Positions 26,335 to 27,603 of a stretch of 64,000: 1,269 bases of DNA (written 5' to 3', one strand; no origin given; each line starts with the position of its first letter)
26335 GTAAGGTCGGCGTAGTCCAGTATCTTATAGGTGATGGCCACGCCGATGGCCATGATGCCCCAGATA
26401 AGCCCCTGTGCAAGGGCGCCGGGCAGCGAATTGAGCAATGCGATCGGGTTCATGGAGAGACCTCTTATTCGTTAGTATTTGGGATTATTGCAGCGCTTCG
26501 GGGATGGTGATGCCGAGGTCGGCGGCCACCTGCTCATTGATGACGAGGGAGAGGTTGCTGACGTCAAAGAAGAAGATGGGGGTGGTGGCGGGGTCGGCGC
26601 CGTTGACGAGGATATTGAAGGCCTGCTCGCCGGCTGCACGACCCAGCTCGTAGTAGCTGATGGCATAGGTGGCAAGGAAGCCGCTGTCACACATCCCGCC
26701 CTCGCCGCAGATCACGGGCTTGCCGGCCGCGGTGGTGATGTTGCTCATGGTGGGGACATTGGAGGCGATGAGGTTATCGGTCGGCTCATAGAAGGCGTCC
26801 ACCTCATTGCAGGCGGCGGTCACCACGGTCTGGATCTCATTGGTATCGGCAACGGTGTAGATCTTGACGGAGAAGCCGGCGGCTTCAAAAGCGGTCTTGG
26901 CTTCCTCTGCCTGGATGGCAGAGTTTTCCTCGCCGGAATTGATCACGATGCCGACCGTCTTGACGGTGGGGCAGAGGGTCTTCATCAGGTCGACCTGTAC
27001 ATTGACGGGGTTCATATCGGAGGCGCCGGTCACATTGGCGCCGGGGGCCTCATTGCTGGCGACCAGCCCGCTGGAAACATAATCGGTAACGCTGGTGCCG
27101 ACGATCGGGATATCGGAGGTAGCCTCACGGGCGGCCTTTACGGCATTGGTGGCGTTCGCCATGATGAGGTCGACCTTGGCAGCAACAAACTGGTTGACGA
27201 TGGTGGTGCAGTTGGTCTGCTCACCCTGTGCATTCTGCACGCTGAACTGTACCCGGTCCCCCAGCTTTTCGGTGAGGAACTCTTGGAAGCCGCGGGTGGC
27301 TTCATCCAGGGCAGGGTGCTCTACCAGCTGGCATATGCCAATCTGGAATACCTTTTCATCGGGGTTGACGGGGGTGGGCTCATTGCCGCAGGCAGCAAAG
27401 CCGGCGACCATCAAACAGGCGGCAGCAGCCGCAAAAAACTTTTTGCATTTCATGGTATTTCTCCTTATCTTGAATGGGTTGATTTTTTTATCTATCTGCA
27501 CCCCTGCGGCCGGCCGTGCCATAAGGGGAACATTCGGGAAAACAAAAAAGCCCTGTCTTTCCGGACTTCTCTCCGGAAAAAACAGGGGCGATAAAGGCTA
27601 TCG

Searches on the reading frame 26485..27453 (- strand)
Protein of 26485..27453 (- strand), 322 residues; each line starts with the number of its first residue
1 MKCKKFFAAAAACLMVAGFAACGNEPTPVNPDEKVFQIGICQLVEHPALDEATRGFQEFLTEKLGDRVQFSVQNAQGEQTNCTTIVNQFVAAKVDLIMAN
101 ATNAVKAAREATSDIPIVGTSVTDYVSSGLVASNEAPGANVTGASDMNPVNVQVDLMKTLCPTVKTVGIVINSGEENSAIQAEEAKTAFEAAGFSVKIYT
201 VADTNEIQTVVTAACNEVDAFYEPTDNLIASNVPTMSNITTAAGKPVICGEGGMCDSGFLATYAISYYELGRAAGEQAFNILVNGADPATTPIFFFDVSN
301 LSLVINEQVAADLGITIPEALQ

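Call 8: search_protein_families(library=pfam, proteins=[window:26485-27453:-])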
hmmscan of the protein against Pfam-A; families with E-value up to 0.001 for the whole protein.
window:26485-27453:- (322 aa): 2 families
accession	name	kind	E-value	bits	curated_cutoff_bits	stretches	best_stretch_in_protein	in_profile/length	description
PF04392.18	ABC_sub_bind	-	3.7e-69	233.6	25.9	1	37-321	1-285/293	ABC transporter substrate binding protein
PF13407.12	Peripla_BP_4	-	4.6e-05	23.5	35.1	1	50-252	14-217/258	Periplasmic binding protein domain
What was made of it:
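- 26485..27453 (-): Substrate-binding protein, 322 aa, probable lipoprotein (N-terminus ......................). RBS AAGGAG at 27466..27461. PF04392, 233.6 bits (call 8).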

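Call 10: find_homologous_proteins(query=window:26485-27453:-)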
Query window:26485-27453:- (322 aa): 7013 proteins with E <= 0.001 among 8000 candidates; the best 120 are listed.
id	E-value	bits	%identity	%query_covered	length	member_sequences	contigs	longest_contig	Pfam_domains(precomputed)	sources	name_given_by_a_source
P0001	3.5e-203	692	99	100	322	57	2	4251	PF04392.19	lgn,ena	-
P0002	7.4e-203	690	99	100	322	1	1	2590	PF13407.13,PF04392.19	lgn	-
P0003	4.6e-202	688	99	100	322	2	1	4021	PF04392.19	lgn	-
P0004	6.5e-202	687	98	100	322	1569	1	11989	PF13407.13,PF04392.19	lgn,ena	-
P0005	9.8e-202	687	98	100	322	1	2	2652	PF13407.13,PF04392.19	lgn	-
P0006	3.2e-197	672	97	100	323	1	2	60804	PF13407.13,PF04392.19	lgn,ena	-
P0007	3.6e-197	672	97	100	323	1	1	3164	PF13407.13,PF04392.19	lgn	-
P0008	3.4e-195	665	96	100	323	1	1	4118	PF04392.19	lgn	-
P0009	2.4e-194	663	96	100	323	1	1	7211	PF13407.13,PF04392.19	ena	-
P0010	3.7e-193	659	94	96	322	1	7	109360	PF13407.13,PF04392.19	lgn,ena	-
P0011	1.3e-191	654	93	96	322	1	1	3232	PF13407.13,PF04392.19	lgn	-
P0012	1.4e-191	653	93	96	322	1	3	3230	PF13407.13,PF04392.19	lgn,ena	-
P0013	1.5e-191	653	93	96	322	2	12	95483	PF13407.13,PF04392.19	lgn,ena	-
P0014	1.9e-191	653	93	96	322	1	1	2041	PF13407.13,PF04392.19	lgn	-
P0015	2.9e-191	652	93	96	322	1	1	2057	PF13407.13,PF04392.19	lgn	-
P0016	3.3e-191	652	92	96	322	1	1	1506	PF13407.13,PF04392.19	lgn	-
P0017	3.5e-191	652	94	100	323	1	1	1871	PF13407.13,PF04392.19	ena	-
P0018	4.4e-191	652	93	96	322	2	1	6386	PF13407.13,PF04392.19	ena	-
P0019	5.2e-191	652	93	96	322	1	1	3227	PF13407.13,PF04392.19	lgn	-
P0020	8.0e-191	651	92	96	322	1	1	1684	PF13407.13,PF04392.19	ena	-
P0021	9.2e-191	651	93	100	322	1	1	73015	PF13407.13,PF04392.19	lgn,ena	-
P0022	1.3e-190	650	92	96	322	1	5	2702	PF13407.13,PF04392.19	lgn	-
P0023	1.3e-190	650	92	96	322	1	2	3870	PF13407.13,PF04392.19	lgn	-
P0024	1.7e-190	650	92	96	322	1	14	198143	PF13407.13,PF04392.19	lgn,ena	-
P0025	1.9e-190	650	93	96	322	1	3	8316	PF04392.19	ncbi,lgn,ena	-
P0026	2.6e-190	649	93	96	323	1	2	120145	PF13407.13,PF04392.19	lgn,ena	-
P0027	5.5e-190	648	93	96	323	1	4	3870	PF04392.19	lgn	-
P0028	6.0e-190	648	93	100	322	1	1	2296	PF13407.13,PF04392.19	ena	-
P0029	6.0e-190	648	92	96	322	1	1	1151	PF13407.13,PF04392.19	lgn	-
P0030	6.7e-190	648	94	100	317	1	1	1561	PF04392.19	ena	-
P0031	7.8e-190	648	93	100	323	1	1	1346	PF13407.13,PF04392.19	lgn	-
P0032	1.1e-189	647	92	96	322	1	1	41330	PF13407.13,PF04392.19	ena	-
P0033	1.1e-189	647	93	96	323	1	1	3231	PF13407.13,PF04392.19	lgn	-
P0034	1.4e-189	647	92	96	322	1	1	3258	PF13407.13,PF04392.19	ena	-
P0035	1.4e-189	647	93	96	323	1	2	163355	PF13407.13,PF04392.19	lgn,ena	-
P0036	1.6e-189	647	93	100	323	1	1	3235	PF13407.13,PF04392.19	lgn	-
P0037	2.2e-189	646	93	100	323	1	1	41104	PF13407.13,PF04392.19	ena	-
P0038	2.6e-189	646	93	100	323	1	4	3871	PF13407.13,PF04392.19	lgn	-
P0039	2.7e-189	646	92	100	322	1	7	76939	PF13407.13,PF04392.19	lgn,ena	-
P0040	3.0e-189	646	92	96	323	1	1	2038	PF04392.19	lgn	-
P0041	3.0e-189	646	93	100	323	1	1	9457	PF13407.13,PF04392.19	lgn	-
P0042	3.4e-189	646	93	100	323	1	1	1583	PF13407.13,PF04392.19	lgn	-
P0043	3.7e-189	646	93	96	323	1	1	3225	PF04392.19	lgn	-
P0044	3.9e-189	645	92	96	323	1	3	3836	PF13407.13,PF04392.19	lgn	-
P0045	4.5e-189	645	93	100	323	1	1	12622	PF13407.13,PF04392.19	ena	-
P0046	4.7e-189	645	93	100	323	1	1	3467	PF13407.13,PF04392.19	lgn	-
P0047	4.9e-189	645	93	100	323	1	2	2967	PF13407.13,PF04392.19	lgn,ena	-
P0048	4.9e-189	645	93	100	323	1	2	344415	PF13407.13,PF04392.19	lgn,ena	-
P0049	5.0e-189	645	93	100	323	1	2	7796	PF13407.13,PF04392.19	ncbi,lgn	-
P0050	5.3e-189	645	93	100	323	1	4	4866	PF13407.13,PF04392.19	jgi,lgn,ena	jgi:putative ABC transport system substrate-binding protein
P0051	6.8e-189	645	93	100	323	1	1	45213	PF13407.13,PF04392.19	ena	-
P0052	6.9e-189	645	93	100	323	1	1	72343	PF13407.13,PF04392.19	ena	-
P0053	7.0e-189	645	92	96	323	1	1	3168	PF13407.13,PF04392.19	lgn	-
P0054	7.1e-189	645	93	100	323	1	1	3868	PF13407.13,PF04392.19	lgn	-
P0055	7.2e-189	645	92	96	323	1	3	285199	PF04392.19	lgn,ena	-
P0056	7.2e-189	645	93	100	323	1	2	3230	PF13407.13,PF04392.19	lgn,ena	-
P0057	7.2e-189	645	93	100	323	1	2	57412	PF13407.13,PF04392.19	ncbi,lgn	-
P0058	7.3e-189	645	93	100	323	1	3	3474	PF13407.13,PF04392.19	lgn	-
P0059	7.5e-189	645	93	100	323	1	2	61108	PF13407.13,PF04392.19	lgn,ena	-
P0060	7.8e-189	644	92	96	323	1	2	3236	PF13407.13,PF04392.19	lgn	-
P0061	8.5e-189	644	93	100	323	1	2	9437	PF13407.13,PF04392.19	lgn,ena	-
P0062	8.9e-189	644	93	100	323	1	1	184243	PF13407.13,PF04392.19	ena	-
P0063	9.1e-189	644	92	100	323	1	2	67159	PF13407.13,PF04392.19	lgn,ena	-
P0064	9.1e-189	644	92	96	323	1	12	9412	PF13407.13,PF04392.19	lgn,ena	-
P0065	9.9e-189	644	93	100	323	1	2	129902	PF13407.13,PF04392.19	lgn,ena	-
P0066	1.0e-188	644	93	100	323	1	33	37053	PF04392.19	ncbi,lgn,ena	-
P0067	1.0e-188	644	93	100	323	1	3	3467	PF04392.19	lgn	-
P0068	1.1e-188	644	93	100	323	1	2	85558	PF13407.13,PF04392.19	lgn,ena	-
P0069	1.2e-188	644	92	96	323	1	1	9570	PF13407.13,PF04392.19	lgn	-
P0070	1.5e-188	644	92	96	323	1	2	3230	PF13407.13,PF04392.19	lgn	-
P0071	1.5e-188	644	92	100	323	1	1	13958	PF13407.13,PF04392.19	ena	-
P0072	1.5e-188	644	93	100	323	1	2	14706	PF13407.13,PF04392.19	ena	-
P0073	1.7e-188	643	92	100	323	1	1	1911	PF13407.13,PF04392.19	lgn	-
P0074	1.7e-188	643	93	100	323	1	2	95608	PF13407.13,PF04392.19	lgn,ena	-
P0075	1.7e-188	643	92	100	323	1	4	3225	PF13407.13,PF04392.19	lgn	-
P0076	1.7e-188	643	92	100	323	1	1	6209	PF13407.13,PF04392.19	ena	-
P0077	1.8e-188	643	92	100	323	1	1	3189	PF13407.13,PF04392.19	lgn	-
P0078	1.8e-188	643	92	100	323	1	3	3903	PF13407.13,PF04392.19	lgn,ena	-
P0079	1.8e-188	643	92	100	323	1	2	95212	PF13407.13,PF04392.19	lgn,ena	-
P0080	2.0e-188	643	92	96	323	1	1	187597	PF13407.13,PF04392.19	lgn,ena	-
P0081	2.0e-188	643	92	100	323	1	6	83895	PF13407.13,PF04392.19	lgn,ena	-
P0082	2.1e-188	643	92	100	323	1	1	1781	PF13407.13,PF04392.19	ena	-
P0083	2.1e-188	643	93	100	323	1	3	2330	PF13407.13,PF04392.19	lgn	-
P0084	2.2e-188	643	92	100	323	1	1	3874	PF13407.13,PF04392.19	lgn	-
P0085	2.3e-188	643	93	100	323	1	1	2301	PF04392.19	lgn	-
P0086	2.3e-188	643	93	100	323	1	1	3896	PF13407.13,PF04392.19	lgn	-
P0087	2.3e-188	643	93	100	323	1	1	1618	PF13407.13,PF04392.19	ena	-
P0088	2.4e-188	643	92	96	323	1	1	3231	PF13407.13,PF04392.19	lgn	-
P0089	2.4e-188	643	92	100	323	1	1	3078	PF13407.13,PF04392.19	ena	-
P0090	2.5e-188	643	93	100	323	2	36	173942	PF04392.19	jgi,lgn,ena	-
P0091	2.5e-188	643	92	100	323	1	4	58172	PF13407.13,PF04392.19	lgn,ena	-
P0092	2.5e-188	643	92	96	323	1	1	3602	PF04392.19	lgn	-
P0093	2.6e-188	643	92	100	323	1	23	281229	PF13407.13,PF04392.19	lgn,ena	-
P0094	2.6e-188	643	92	100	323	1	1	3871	PF13407.13,PF04392.19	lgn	-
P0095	2.6e-188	643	92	100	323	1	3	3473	PF13407.13,PF04392.19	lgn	-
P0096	2.7e-188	643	92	100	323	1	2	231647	PF13407.13,PF04392.19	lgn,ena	-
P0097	2.7e-188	643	92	100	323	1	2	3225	PF13407.13,PF04392.19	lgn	-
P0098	2.8e-188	643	92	100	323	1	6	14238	PF13407.13,PF04392.19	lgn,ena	-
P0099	2.8e-188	643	92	100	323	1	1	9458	PF13407.13,PF04392.19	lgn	-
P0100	2.9e-188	643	92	100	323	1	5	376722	PF13407.13,PF04392.19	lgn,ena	-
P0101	2.9e-188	643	92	100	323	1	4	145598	PF13407.13,PF04392.19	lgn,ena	-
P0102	2.9e-188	643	93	100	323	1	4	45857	PF04392.19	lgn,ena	-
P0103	2.9e-188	643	92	96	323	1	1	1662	PF13407.13,PF04392.19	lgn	-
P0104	3.0e-188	643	92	100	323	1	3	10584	PF13407.13,PF04392.19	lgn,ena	-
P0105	3.1e-188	642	92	100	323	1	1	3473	PF04392.19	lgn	-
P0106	3.1e-188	642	92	100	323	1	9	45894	PF13407.13,PF04392.19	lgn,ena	-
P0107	3.2e-188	642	92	100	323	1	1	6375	PF04392.19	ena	-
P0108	3.3e-188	642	92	100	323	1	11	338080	PF13407.13,PF04392.19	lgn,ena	-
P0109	3.3e-188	642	92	100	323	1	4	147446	PF13407.13,PF04392.19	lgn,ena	-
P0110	3.4e-188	642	92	100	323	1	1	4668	PF13407.13,PF04392.19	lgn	-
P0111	3.4e-188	642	92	96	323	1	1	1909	PF13407.13,PF04392.19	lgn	-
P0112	3.5e-188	642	93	100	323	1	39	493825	PF04392.19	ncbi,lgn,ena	-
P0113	3.5e-188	642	92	100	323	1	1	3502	PF13407.13,PF04392.19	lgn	-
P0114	3.6e-188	642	92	100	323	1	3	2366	PF13407.13,PF04392.19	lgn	-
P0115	3.6e-188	642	92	96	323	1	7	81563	PF13407.13,PF04392.19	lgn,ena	-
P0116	3.7e-188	642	92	100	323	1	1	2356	PF13407.13,PF04392.19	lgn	-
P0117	4.0e-188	642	92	100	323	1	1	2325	PF04392.19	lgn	-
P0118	4.1e-188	642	93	100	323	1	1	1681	PF13407.13,PF04392.19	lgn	-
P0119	4.1e-188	642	93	100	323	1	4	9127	PF04392.19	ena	-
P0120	4.2e-188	642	93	100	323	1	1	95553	PF13407.13,PF04392.19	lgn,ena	-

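Call 12: find_related_loci(query=window:26485-27453:-, collection=genome_contigs, flank=3000)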
Query window:26485-27453:- (322 aa) in genome_contigs; peptide patterns used: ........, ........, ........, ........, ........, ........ (x = any residue, [..] = any of these).
405 stretches matched a pattern; 8 encode a relative of the query (tblastn E <= 1e-3); 8 distinct loci.
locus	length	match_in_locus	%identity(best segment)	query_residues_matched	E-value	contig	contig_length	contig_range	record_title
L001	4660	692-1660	92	1-322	0e+0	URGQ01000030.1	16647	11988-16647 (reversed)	uncultured Ruminococcaceae bacterium isolate UMGS979 genome assembly, contig: NODE_1955_length_16647_cov_11.339200, whol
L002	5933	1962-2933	90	1-322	0e+0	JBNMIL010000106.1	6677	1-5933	MAG: Angelakisella sp. isolate CM_BacAng2251.97 k141_61032_length_6677_cov_10.0000, whole genome shotgun sequence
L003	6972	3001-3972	89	1-322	0e+0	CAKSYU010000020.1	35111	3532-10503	MAG: uncultured Angelakisella sp. isolate REFINED_METABAT215_TOP10_CONTIGS_1500_ASSEMBLY_K77_MERGED__Hadza_MoBio_hadza-E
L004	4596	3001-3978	89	1-322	0e+0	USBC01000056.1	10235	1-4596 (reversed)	uncultured Ruminococcaceae bacterium isolate UMGS1551 genome assembly, contig: NODE_3830_length_10235_cov_3.744832, whol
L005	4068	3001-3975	89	1-322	0e+0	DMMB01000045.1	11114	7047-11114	MAG TPA_asm: Oscillospiraceae bacterium isolate UBA11522 contig_18171, whole genome shotgun sequence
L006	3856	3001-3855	91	1-284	4e-175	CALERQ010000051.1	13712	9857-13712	MAG TPA_asm: uncultured Clostridia bacterium isolate SRR1747065_bin.8_CONCOCT_v1.1_MAG genome assembly, contig: ERZ80829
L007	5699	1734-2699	81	1-322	3e-172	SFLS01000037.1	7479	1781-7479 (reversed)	MAG: Oscillospiraceae bacterium isolate W2P20.011 Contig4954, whole genome shotgun sequence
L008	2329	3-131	84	280-322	1e-17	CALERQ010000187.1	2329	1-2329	MAG TPA_asm: uncultured Clostridia bacterium isolate SRR1747065_bin.8_CONCOCT_v1.1_MAG genome assembly, contig: ERZ80829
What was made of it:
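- Tried and rejected: Genome scan with the single protein (call 12).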

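Call 24: search_protein_representatives(protein=window:26485-27453:-)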
Query: 322 residues. Proteins with E-value up to 0.001 (for the whole library): 25978; up to 1e-10: 6810; up to 1e-30: 760. The best 150 are listed.
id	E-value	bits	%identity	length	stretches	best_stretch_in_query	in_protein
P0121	3.1e-103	361.8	59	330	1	7-316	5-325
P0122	1.9e-98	346.1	39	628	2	36-321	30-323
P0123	2.0e-89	316.5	26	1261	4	26-321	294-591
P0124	1.8e-88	313.4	36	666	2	30-319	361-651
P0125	1.4e-85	303.9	52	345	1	21-322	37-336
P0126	2.8e-84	299.6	30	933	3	24-321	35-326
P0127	8.0e-84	298.1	53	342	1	26-322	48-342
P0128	9.5e-81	288.0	27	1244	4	34-321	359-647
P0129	1.3e-78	281.0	27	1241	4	35-320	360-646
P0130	1.4e-76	274.3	49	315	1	4-320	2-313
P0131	1.0e-73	265.0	46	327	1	1-322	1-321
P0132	4.3e-72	259.6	28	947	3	34-319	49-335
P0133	1.7e-70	254.3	25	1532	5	33-319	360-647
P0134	5.5e-70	252.7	47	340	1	21-322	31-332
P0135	1.6e-69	251.1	47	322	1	3-301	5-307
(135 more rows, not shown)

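Call 26: find_related_loci(query=A2, collection=metagenome_contigs, flank=1500)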
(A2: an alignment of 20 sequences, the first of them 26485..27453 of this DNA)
Query A2 (322 aa) in metagenome_contigs; peptide patterns used: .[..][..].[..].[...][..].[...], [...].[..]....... (x = any residue, [..] = any of these).
600 stretches matched a pattern (row limit reached: there are more); 575 encode a relative of the query (tblastn E <= 1e-3); the best 80 are kept; 80 distinct loci.
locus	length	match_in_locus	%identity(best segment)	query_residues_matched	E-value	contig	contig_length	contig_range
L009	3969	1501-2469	93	1-322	0e+0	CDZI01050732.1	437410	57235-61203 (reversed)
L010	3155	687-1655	92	1-322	0e+0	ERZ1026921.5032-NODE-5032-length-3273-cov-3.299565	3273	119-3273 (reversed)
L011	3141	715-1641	93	14-322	0e+0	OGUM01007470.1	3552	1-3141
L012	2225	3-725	92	82-322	2e-150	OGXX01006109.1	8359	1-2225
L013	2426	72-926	54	36-321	1e-96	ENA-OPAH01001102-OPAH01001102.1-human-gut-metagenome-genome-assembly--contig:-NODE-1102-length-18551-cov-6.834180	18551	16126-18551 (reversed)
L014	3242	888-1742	54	36-321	6e-96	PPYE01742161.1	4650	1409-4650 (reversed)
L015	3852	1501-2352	53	35-318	2e-90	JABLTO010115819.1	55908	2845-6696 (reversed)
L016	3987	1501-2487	48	1-322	2e-86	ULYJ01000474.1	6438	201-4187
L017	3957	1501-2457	47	1-322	3e-86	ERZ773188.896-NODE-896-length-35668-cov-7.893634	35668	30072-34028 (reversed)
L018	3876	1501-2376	51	30-322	7e-86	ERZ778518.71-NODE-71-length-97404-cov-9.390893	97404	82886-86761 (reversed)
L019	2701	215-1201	47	1-322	1e-86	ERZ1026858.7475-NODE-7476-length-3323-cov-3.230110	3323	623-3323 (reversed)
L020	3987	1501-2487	48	1-322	5e-86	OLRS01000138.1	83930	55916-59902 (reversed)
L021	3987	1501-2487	48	1-322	8e-86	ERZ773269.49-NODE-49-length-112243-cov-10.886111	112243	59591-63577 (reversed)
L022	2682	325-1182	54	37-322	6e-85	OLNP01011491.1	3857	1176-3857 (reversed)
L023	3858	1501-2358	54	37-322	1e-84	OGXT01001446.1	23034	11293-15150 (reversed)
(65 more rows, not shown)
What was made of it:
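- Tried and rejected: Metagenome scan with a family alignment (call 26).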

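Call 30: search_solved_structures(query=window:26485-27453:-, max_evalue=0.001, show_alignments=3)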
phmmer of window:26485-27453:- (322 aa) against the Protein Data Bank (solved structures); distinct sequences matched with E-value up to 0.001: 3.
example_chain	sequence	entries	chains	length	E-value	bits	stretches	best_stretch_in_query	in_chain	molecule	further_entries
3lft_A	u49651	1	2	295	3.2e-59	204.2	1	37-321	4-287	uncharacterized protein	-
6hni_A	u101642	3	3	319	1.9e-54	188.5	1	23-318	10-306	ABC-type transport system, sugar-family extracellular solute-binding protein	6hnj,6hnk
3lkv_A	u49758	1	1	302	1.8e-41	145.9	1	34-321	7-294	uncharacterized CONSERVED DOMAIN PROTEIN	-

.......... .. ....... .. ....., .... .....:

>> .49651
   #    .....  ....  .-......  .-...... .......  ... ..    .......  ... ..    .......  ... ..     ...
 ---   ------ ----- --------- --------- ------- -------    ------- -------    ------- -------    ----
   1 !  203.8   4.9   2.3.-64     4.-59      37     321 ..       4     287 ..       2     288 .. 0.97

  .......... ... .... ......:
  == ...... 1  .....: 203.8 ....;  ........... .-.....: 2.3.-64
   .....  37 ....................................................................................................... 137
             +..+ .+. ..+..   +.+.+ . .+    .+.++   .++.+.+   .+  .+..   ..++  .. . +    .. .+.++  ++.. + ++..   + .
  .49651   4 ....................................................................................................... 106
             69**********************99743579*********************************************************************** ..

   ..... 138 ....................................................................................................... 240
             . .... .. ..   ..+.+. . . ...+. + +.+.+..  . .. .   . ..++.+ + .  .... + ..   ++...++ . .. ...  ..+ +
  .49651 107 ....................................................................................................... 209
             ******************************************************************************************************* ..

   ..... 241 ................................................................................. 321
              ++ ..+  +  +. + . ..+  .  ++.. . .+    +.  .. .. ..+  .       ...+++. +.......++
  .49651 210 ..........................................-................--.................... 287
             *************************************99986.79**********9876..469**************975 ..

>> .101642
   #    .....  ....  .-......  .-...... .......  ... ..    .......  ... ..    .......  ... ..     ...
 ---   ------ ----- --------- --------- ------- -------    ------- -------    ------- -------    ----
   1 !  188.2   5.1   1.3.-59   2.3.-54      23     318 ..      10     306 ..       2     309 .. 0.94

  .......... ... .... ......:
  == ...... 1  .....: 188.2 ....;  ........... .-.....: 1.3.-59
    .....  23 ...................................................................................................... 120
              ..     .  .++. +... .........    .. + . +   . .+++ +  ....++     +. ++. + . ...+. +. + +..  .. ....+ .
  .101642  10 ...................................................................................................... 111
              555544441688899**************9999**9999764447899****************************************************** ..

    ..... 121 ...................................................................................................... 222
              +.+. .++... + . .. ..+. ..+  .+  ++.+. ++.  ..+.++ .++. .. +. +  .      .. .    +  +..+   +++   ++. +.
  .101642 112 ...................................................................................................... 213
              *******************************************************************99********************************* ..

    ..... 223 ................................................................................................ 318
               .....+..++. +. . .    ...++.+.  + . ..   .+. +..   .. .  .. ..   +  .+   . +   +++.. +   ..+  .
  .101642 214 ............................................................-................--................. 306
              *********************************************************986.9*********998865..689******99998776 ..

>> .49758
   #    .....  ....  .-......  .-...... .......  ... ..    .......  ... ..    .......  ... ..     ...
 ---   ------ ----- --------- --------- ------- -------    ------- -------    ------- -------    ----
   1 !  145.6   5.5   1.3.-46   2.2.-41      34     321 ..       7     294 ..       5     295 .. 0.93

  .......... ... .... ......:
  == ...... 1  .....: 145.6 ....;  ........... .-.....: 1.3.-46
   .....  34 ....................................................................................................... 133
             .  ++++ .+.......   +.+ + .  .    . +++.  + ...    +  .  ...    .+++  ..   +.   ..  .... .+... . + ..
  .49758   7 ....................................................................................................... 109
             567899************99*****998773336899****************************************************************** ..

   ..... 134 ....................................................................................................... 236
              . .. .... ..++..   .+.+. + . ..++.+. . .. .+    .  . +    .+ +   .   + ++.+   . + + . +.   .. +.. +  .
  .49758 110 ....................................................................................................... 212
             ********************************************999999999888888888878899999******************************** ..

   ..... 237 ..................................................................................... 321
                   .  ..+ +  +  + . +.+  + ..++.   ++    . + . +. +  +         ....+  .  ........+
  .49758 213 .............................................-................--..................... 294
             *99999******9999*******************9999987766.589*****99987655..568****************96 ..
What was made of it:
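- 26485..27453 (-): PDB relatives are 3LFT, 6HNI and 3LKV (call 30).
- Closest known: TrpXYZ tryptophan ABC importer with a Trp T-box. Same: Same transporter family: PF04392 binding protein, with 3LFT as the best PDB match (E 3e-59, call 30).
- Closest known: Clostridioides difficile CD0873 tyrosine-binding lipoprotein. Same: Homologous binding protein (E 2e-54, call 30).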
